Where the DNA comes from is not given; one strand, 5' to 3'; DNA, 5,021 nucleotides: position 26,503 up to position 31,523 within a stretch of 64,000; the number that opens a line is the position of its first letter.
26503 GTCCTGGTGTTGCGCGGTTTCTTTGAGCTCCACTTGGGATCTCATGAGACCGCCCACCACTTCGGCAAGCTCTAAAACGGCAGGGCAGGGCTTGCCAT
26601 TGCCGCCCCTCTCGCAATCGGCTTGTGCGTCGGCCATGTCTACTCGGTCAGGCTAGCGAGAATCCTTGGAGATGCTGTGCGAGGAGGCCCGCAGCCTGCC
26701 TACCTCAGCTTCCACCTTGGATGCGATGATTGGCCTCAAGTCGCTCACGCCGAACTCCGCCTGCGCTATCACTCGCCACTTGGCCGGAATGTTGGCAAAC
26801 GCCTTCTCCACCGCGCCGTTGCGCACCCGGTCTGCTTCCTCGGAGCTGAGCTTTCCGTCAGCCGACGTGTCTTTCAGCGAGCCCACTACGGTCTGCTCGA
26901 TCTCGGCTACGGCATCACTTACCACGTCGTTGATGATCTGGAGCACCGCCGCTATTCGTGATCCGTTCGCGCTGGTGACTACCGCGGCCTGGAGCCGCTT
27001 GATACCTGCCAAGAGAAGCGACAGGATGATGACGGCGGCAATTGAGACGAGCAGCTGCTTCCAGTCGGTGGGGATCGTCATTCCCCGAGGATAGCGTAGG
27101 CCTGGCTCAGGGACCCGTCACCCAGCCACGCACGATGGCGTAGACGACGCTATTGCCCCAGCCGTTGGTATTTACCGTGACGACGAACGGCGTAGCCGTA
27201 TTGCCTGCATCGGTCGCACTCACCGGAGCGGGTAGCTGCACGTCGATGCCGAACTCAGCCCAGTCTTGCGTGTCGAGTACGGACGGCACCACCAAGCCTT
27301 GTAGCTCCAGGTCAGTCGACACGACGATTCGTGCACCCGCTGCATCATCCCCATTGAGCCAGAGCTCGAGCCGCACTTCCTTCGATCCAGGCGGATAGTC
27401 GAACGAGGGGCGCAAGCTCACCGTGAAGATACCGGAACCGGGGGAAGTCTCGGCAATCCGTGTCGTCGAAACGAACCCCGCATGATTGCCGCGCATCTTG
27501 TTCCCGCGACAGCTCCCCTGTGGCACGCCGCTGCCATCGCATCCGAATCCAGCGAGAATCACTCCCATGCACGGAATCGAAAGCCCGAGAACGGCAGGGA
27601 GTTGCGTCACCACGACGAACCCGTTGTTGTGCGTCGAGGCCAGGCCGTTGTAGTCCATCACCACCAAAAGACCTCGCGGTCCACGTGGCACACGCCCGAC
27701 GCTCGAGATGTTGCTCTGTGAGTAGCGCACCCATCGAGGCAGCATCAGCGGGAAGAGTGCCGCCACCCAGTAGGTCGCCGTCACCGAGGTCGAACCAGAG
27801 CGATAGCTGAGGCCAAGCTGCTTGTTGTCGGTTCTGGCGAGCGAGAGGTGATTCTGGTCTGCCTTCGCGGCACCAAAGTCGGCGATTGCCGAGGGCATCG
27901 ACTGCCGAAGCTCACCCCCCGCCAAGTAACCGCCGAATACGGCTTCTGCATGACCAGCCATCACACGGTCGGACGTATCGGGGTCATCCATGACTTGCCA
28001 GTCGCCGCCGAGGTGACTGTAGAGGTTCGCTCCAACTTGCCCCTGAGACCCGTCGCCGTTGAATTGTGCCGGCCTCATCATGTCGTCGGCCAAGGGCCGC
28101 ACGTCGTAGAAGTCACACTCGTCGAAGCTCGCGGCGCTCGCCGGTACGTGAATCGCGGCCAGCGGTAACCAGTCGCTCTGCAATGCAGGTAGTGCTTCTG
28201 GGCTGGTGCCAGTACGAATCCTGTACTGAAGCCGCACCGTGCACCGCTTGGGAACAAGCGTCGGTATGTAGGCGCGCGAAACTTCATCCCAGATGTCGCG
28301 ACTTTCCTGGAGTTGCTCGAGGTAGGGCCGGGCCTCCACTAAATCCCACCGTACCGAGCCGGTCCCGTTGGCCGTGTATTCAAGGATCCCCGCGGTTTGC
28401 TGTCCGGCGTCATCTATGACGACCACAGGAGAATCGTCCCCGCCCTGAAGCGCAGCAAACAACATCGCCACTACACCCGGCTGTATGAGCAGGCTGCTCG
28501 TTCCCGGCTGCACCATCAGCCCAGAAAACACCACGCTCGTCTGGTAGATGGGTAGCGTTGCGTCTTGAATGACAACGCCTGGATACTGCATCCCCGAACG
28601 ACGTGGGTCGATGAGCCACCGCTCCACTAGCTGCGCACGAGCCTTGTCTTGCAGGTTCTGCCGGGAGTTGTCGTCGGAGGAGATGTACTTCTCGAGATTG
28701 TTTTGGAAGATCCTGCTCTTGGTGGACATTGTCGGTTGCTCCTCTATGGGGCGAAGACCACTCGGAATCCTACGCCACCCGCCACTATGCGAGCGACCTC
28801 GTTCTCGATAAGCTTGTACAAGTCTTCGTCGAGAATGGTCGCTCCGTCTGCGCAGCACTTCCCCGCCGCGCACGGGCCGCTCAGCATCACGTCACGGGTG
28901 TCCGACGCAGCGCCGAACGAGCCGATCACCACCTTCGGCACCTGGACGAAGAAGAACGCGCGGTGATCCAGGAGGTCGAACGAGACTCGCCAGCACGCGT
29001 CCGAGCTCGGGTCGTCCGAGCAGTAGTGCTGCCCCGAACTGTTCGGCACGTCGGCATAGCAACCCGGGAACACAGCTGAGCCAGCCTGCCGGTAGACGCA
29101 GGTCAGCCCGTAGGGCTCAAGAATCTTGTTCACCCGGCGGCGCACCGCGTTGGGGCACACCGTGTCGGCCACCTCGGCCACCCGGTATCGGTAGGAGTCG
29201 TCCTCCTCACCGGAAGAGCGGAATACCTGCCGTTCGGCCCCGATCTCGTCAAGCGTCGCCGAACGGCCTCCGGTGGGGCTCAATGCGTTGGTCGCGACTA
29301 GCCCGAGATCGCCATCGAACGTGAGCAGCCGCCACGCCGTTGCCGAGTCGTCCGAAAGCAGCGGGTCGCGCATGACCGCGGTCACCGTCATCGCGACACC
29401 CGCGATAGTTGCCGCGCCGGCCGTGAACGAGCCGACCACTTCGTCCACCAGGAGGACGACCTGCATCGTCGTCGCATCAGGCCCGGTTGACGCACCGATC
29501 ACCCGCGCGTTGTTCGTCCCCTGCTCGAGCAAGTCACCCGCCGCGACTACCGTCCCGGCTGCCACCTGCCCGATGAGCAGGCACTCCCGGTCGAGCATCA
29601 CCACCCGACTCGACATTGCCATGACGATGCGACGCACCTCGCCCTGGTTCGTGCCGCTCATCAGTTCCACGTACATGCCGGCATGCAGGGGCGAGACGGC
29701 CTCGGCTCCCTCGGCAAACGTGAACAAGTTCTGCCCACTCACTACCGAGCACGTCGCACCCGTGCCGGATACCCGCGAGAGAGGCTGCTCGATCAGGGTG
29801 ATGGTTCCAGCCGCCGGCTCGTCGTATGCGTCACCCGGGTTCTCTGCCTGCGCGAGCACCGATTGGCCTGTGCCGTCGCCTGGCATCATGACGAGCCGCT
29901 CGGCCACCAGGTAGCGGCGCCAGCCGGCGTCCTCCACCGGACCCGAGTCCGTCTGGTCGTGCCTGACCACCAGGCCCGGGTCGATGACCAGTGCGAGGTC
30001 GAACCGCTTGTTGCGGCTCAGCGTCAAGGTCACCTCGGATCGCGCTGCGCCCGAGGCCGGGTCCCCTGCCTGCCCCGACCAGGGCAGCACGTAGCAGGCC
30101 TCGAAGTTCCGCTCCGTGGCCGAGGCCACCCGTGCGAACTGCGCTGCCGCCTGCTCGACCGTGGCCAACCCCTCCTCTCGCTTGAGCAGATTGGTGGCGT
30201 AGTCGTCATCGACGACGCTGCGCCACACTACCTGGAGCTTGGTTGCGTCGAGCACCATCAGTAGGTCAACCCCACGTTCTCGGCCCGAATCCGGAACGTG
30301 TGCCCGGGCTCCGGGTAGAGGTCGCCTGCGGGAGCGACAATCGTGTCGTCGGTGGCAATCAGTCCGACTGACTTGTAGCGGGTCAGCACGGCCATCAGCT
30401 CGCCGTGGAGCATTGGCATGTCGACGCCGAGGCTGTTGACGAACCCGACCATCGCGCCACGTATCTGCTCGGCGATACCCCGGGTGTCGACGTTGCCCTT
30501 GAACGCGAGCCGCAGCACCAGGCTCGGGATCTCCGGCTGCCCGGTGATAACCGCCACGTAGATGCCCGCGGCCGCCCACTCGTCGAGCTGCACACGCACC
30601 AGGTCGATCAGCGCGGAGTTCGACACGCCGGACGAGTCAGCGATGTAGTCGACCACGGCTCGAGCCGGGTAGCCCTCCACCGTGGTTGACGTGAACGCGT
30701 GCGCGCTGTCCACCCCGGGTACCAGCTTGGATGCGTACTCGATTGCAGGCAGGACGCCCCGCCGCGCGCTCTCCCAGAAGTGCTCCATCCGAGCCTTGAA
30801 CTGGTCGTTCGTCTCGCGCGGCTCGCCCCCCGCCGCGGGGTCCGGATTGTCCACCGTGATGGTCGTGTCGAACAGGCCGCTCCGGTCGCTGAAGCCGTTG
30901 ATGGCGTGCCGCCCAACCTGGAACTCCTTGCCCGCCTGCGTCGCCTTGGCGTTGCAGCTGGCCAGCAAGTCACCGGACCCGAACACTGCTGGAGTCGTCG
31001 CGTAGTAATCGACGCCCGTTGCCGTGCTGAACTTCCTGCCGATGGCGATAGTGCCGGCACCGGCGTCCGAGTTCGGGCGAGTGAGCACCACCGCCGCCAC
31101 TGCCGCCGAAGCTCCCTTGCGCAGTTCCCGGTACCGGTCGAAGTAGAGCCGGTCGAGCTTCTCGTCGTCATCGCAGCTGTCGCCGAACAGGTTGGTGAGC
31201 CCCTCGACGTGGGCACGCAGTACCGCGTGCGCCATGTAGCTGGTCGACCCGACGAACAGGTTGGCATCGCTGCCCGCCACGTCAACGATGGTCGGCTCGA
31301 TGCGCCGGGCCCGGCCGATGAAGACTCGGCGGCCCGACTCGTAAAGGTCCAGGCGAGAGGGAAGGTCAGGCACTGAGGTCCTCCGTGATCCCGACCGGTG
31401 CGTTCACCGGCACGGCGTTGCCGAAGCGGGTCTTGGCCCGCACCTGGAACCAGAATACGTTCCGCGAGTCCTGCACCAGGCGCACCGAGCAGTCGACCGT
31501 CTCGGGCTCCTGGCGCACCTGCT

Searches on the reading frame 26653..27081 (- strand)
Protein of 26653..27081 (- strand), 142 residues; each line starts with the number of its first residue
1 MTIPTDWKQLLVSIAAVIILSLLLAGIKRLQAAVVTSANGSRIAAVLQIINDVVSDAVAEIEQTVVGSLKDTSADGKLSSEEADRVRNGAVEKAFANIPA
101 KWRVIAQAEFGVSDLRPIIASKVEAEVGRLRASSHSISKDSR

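Call 44: search_protein_families(library=pfam, proteins=[window:26653-27081:-], max_evalue=1)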
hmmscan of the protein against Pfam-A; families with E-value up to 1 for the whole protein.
window:26653-27081:- (142 aa): 1 family
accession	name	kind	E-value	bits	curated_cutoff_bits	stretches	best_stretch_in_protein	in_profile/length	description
PF15438.11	Phyto-Amp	-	0.01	16.5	25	1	15-93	30-109/113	Antigenic membrane protein of phytoplasma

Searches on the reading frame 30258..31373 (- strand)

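Call 6: search_protein_families(library=phrogs, proteins=[window:30258-31373:-], max_evalue=0.001)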
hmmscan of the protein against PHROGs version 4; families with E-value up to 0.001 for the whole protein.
window:30258-31373:- (371 aa): 1 family
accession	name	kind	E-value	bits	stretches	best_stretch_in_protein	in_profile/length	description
phrog_6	-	tail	1.2e-18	68.1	1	33-333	95-374/548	baseplate wedge subunit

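Call 9: search_protein_families(library=pfam, proteins=[window:30258-31373:-], max_evalue=0.01)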
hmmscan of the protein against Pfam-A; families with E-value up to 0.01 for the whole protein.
window:30258-31373:- (371 aa): 1 family
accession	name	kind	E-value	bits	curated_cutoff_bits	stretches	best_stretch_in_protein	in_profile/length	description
PF04865.19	Baseplate_J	-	8.4e-11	42.1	21.1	1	85-308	17-233/255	Baseplate J-like protein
